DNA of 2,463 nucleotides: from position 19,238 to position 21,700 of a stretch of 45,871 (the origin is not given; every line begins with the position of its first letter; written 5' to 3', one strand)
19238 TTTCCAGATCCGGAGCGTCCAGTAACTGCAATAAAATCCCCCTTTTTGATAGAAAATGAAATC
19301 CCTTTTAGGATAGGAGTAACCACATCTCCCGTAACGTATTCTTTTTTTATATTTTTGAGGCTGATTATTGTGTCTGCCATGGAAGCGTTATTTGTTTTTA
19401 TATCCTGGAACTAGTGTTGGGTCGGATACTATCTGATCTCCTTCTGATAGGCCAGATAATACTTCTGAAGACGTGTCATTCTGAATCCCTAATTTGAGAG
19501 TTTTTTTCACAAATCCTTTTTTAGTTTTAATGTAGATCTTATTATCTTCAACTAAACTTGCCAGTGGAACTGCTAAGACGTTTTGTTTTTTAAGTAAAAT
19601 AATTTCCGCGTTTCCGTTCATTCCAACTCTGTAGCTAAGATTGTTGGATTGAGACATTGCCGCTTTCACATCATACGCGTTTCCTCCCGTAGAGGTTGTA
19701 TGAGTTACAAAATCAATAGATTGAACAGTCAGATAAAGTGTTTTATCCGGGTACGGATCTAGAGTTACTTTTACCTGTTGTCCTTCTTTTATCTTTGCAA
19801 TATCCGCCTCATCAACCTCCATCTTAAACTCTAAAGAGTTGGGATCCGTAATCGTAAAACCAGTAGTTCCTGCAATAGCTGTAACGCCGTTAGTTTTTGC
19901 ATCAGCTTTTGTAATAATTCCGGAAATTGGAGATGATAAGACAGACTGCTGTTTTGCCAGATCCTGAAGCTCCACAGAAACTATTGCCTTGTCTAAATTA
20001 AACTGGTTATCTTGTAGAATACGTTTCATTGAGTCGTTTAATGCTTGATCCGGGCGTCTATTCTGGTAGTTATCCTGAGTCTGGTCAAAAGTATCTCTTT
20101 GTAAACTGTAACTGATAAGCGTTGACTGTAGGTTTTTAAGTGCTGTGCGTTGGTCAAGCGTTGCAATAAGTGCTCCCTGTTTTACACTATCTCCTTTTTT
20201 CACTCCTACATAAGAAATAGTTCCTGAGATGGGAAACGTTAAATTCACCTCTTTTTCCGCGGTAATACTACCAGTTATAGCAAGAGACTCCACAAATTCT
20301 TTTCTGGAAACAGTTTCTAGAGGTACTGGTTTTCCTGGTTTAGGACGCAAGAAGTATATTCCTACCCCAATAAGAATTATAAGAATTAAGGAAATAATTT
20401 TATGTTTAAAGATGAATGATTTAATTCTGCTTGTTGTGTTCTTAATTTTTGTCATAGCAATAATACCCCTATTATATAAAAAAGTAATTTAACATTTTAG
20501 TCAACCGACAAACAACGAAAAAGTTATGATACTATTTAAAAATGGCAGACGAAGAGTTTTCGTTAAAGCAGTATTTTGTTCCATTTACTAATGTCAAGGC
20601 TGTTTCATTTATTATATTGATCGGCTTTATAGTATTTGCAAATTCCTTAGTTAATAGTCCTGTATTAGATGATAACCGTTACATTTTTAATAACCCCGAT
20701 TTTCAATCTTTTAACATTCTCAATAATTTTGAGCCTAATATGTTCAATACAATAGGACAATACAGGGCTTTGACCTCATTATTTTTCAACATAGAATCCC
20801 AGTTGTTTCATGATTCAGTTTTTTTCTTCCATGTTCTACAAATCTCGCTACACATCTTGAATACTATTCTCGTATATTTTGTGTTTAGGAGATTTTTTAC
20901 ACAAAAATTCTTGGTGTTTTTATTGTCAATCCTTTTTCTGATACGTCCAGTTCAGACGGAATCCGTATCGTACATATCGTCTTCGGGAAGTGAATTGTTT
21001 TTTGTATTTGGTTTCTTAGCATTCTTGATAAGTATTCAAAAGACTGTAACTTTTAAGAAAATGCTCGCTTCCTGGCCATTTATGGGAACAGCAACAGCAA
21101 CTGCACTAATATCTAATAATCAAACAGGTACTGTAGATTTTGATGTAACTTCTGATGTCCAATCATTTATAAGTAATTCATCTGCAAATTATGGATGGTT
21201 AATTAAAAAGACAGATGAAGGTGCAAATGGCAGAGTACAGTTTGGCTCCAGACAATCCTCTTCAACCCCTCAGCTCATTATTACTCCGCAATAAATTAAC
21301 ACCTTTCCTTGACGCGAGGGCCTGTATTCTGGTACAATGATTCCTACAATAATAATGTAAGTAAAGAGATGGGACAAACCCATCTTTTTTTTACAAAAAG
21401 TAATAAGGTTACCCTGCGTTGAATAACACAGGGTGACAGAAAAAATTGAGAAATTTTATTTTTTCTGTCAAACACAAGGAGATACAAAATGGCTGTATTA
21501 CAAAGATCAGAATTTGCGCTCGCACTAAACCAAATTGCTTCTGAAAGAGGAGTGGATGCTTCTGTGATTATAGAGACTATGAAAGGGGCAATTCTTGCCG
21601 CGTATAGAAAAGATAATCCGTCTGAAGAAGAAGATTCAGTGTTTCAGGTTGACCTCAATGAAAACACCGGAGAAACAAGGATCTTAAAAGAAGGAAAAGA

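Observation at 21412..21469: Bipartite hairpin element with compensatory base changes, copy 1 (nusA leader)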

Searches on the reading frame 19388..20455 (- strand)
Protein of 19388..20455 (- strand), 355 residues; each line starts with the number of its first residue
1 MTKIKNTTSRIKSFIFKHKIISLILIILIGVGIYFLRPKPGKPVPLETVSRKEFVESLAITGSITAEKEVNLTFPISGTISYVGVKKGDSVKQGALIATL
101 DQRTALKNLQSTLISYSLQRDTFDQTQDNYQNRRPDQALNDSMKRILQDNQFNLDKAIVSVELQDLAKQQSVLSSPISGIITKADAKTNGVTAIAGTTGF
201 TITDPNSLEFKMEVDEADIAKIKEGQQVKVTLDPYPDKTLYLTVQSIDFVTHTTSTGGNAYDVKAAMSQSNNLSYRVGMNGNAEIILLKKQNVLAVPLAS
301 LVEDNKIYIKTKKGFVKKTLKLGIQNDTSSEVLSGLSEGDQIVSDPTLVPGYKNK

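Call 11: search_protein_families(library=pfam, proteins=[window:19388-20455:-])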
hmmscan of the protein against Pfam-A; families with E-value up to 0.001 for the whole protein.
window:19388-20455:- (355 aa): 3 families
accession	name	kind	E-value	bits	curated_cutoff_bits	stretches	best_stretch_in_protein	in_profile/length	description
PF13437.12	HlyD_3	-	1.1e-17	65.2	22.2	1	173-270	2-96/106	HlyD family secretion protein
PF16576.10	HlyD_D23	-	4.3e-16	59.3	30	1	58-248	6-185/214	Barrel-sandwich domain of CusB or HlyD membrane-fusion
PF13533.13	Biotin_lipoyl_2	-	2.1e-05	24.7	29.8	1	70-101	1-32/32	Biotin-lipoyl like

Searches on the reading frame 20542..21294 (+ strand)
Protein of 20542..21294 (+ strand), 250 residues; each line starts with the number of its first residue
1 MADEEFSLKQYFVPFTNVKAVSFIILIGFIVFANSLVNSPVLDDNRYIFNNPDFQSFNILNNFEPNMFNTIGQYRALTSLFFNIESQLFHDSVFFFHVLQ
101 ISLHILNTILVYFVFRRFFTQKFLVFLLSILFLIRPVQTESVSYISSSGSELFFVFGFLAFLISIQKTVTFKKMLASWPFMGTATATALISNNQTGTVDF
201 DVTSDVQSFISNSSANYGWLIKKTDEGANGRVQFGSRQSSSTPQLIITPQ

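Call 11: search_protein_families(library=pfam, proteins=[window:20542-21294:+])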
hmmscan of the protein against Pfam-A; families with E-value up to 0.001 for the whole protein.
window:20542-21294:+ (250 aa): 1 family
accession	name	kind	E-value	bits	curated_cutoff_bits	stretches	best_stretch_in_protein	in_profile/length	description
PF24517.2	CBM96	-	1.3e-06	28.8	26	1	181-248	98-163/164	Carbohydrate-binding module family 96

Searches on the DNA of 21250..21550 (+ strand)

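Call 29: search_rna_families(source=window, start=21250, end=21550, threshold=evalue, max_evalue=10)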
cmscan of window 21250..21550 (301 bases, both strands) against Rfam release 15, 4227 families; matches with E-value up to 10: 13.
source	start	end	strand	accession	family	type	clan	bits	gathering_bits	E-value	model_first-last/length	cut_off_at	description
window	21352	21510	-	RF02650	CncR1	Gene; sRNA;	-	18.7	76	0.029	1-213/213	no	Cag non-coding RNA1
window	21429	21495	+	RF00351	snoR20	Gene; snRNA; snoRNA; CD-box;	-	18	43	6.1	1-90/90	no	Small nucleolar RNA R20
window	21268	21365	-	RF00701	mir-126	Gene; miRNA;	-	17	47.2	1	1-74/74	no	mir-126 microRNA precursor family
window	21288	21397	+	RF00558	L20_leader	Cis-reg; leader;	-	16.9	58.7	0.65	1-127/127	no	Ribosomal protein L20 leader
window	21357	21450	-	RF00139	SNORA72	Gene; snRNA; snoRNA; HACA-box;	-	16.2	43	5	1-132/132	no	Small nucleolar RNA SNORA72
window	21322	21398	+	RF02029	sraA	Gene; sRNA;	-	16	56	6.3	1-95/95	no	sraA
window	21430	21491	+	RF03084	DUF2815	Gene; sRNA;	-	15.5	41.2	3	1-62/62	no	DUF2815 RNA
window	21362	21465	+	RF02420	Bp1_162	Gene; sRNA;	-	15.3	50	5.1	1-100/100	no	Burkholderia sRNA Bp1_Cand612_SIPHT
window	21316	21439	+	RF03005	lysM-TM7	Cis-reg;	-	15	61.5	2.6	1-138/138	no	lysM-TM7 RNA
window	21336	21399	+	RF02058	STnc400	Gene;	-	12.9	80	7.3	1-125/125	no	Gammaproteobacterial sRNA STnc400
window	21426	21493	+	RF00202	snoR66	Gene; snRNA; snoRNA; CD-box;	-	12.9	43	7.6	1-76/76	no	Small nucleolar RNA R66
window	21427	21467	+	RF00026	U6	Gene; snRNA; splicing;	CL00009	10.9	44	4.9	1-105/105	no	U6 spliceosomal RNA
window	21328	21353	+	RF01734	Fluoride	Cis-reg; riboswitch;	-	10.2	34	3.5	1-64/64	no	Fluoride riboswitch aptamer (crcB RNA motif)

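Call 46: build_rna_model(alignment_id=A2, structure=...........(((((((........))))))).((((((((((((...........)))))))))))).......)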
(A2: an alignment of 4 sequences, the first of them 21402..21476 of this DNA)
Model R1 built from alignment A2 (4 sequences, 76 columns); structure: as given.
model positions 75; base pairs 19; branch points 1; effective number of sequences 1.75; information 0.753 bits per position. Calibrated on 0.2 Mb of random sequence (short: E-values are rough).
structure used (alignment columns):
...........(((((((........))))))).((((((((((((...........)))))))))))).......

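Call 48: search_with_rna_model(model_id=R1, sources=[window, L124, L125, L126, L127, L139, L140, L141, L142, L143, L144, L145, L146, L147, L148, L149], max_evalue=10, show_alignments=10)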
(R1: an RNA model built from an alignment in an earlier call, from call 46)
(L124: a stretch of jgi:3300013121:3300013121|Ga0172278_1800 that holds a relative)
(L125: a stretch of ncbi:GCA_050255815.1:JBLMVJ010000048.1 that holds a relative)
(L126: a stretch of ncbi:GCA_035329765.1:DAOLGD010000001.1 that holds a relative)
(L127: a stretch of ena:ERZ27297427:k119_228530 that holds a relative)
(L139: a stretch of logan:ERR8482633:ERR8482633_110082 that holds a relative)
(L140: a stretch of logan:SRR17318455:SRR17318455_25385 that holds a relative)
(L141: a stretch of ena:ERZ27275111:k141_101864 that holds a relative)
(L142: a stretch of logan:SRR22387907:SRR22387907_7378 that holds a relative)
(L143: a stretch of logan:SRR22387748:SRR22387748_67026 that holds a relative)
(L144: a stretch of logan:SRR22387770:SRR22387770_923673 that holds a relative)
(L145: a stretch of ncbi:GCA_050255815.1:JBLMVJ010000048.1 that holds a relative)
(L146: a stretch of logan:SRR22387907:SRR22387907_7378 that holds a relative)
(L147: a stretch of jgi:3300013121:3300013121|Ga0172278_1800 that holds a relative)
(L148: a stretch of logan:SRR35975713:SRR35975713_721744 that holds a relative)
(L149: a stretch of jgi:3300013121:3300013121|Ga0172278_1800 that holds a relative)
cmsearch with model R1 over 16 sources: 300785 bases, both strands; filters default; matches with E-value up to 10: 12.
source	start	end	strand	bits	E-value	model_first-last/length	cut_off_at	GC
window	37638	37712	+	99.6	3.8e-22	1-75/75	no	0.29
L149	3907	3981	+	97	1.8e-21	1-75/75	no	0.29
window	21402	21476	+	91.2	5.3e-20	1-75/75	no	0.32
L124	9914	9988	+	91.2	5.3e-20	1-75/75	no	0.32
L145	9337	9406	+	84.4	2.9e-18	1-75/75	no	0.41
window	37671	37706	-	26.6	0.0015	33-68/75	no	0.19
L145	9359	9438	-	24.3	0.0058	1-75/75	no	0.34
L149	3933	3989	-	23.1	0.012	1-75/75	no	0.25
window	21385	21443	-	22.7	0.015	1-75/75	no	0.32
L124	9897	9955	-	22.7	0.015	1-75/75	no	0.32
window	15817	15870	+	13.2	3.8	1-75/75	no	0.41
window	37648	37669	-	12.2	7.1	11-32/75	no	0.5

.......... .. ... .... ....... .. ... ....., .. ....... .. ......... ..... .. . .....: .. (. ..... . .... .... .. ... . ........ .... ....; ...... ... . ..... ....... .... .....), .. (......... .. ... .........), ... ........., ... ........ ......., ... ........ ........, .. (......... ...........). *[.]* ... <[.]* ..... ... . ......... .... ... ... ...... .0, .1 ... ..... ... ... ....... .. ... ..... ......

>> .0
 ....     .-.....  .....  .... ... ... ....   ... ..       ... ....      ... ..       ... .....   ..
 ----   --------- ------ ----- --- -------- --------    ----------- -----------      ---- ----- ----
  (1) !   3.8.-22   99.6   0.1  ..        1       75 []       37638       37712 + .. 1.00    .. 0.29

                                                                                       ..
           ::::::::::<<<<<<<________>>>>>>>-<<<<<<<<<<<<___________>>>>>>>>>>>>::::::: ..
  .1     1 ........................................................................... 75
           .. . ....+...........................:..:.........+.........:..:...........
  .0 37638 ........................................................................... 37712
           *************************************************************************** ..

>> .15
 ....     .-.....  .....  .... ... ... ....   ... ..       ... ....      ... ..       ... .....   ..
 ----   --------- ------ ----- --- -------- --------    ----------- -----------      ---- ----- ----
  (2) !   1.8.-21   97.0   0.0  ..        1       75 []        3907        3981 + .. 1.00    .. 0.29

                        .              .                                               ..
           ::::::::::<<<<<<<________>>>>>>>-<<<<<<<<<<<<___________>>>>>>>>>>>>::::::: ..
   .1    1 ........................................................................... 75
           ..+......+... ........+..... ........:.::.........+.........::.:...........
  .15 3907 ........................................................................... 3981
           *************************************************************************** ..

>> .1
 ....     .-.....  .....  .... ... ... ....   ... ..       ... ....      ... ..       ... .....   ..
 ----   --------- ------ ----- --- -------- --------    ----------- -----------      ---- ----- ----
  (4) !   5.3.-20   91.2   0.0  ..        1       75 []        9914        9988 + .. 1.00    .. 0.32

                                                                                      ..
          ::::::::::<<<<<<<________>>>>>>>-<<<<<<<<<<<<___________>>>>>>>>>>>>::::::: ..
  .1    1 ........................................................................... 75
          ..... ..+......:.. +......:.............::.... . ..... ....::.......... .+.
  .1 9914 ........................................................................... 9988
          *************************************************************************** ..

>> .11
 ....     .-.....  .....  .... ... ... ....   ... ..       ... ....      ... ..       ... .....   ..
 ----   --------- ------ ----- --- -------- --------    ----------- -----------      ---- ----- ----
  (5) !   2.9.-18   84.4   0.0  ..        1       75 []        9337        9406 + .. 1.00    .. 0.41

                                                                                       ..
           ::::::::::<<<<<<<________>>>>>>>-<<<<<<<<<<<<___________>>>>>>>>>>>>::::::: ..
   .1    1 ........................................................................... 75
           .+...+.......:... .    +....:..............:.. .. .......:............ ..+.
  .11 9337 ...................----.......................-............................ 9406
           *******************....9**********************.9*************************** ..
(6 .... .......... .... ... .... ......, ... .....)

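Call 63: build_rna_model(alignment_id=A3, structure=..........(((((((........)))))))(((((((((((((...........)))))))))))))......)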
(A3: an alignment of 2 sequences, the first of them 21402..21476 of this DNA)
Model R2 built from alignment A3 (2 sequences, 75 columns); structure: as given.
model positions 75; base pairs 20; branch points 1; effective number of sequences 1.49; information 0.752 bits per position. Calibrated on 0.2 Mb of random sequence (short: E-values are rough).
structure used (alignment columns):
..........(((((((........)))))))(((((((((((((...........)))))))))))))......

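Call 64: search_with_rna_model(model_id=R2, sources=[window, L124, L125, L126, L127, L139, L140, L141, L142, L143, L144, L145, L146, L147, L148, L149, L116, L101, L090, L096, L018, L128, L130, L131, L137], max_evalue=10)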
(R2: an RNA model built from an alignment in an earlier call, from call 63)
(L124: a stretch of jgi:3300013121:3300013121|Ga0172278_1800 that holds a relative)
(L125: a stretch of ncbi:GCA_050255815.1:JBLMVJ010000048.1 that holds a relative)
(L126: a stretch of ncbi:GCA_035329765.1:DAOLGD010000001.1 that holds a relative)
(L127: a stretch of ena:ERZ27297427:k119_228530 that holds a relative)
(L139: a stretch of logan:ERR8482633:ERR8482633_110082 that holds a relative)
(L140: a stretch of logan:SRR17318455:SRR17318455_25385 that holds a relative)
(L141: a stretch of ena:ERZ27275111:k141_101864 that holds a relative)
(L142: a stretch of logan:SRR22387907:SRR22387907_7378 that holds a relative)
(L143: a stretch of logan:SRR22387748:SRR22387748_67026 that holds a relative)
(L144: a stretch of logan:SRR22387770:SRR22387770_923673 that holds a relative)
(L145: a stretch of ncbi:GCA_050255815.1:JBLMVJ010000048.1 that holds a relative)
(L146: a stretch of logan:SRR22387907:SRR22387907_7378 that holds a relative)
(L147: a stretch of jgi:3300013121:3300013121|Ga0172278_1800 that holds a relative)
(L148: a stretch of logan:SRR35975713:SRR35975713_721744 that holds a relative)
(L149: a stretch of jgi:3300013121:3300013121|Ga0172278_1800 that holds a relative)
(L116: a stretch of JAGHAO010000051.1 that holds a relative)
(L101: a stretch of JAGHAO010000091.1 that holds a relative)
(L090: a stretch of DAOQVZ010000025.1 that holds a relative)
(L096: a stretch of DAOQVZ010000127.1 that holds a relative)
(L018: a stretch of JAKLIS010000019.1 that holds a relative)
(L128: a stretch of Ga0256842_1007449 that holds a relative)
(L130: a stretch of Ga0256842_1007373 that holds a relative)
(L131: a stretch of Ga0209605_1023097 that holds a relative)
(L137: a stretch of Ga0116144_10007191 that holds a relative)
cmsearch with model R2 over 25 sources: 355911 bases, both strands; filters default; matches with E-value up to 10: 25.
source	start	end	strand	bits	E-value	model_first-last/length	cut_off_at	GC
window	37638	37712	+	101.1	4.5e-21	1-75/75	no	0.29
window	21402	21476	+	99.6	1.1e-20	1-75/75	no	0.32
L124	9914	9988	+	99.6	1.1e-20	1-75/75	no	0.32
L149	3907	3981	+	89.1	3.4e-18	1-75/75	no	0.29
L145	9337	9406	+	64.2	3.3e-12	1-75/75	no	0.41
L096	2393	2436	+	24.3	0.012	1-75/75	no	0.41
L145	9359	9438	-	23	0.025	1-75/75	no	0.34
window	21385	21443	-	22.6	0.031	1-75/75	no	0.32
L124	9897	9955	-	22.6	0.031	1-75/75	no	0.32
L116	1089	1132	+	21.9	0.045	1-75/75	no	0.39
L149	3939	3975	-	21.6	0.053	33-69/75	no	0.22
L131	277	353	+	20.7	0.089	1-75/75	no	0.44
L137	3074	3150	-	20.7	0.089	1-75/75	no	0.44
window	39042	39112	+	19.7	0.15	1-75/75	no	0.32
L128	2961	3041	+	18.1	0.36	1-75/75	no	0.51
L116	1167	1271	+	17.5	0.52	1-75/75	no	0.43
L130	261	330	+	17.4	0.54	1-75/75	no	0.47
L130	153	221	-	17.1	0.63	1-75/75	no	0.38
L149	4867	4944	+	14.8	2.3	1-75/75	no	0.32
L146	13152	13219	+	14.7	2.4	1-75/75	no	0.32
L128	3170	3237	-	14.5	2.6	1-75/75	no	0.31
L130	549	619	-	13.5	4.5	1-75/75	no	0.38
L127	3599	3648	-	13.3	5.2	1-75/75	no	0.32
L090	2732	2795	+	12.9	6.6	1-75/75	no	0.41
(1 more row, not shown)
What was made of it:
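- A model built from copies 1 and 2 alone scores it 64.2 bits, E 3.3e-12, in 356 kb (call 64).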
